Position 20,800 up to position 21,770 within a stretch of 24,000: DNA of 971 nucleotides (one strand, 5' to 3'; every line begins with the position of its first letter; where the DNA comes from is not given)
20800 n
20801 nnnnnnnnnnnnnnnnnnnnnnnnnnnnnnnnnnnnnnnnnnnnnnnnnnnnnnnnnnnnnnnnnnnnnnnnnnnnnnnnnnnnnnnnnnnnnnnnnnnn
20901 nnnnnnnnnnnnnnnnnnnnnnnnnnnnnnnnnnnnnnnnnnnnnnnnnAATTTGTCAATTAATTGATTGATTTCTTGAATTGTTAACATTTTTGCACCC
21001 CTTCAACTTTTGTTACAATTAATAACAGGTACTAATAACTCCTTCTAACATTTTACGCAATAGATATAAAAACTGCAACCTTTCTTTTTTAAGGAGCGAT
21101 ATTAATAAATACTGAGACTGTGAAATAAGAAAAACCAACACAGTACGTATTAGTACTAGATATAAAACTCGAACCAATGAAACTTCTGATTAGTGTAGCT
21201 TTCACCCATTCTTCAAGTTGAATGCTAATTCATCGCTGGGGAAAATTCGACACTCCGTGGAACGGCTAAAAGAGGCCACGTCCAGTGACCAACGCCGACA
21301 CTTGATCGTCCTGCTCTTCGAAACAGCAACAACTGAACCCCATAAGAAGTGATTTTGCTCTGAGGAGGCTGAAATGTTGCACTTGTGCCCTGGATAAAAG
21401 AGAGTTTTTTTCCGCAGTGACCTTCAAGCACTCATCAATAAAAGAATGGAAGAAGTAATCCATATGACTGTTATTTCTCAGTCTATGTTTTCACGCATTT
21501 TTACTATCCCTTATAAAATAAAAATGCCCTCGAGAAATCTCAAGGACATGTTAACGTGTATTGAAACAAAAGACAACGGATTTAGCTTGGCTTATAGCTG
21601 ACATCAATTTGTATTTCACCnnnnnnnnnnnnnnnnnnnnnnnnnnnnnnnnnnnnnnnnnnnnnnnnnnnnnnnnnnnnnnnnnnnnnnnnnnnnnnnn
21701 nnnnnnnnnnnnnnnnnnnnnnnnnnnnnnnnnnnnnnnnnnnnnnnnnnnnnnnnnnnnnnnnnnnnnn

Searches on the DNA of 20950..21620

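Call 57: search_rna_families(source=window, start=20950, end=21620, threshold=evalue, max_evalue=1, show_alignments=1)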
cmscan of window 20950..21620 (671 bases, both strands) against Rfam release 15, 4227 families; matches with E-value up to 1: 1.
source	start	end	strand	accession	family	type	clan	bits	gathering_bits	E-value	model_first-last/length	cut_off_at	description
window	21253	21317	+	RF01690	Bacillaceae-1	Gene; sRNA;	-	28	35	0.0051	1-67/67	no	Bacillaceae-1 RNA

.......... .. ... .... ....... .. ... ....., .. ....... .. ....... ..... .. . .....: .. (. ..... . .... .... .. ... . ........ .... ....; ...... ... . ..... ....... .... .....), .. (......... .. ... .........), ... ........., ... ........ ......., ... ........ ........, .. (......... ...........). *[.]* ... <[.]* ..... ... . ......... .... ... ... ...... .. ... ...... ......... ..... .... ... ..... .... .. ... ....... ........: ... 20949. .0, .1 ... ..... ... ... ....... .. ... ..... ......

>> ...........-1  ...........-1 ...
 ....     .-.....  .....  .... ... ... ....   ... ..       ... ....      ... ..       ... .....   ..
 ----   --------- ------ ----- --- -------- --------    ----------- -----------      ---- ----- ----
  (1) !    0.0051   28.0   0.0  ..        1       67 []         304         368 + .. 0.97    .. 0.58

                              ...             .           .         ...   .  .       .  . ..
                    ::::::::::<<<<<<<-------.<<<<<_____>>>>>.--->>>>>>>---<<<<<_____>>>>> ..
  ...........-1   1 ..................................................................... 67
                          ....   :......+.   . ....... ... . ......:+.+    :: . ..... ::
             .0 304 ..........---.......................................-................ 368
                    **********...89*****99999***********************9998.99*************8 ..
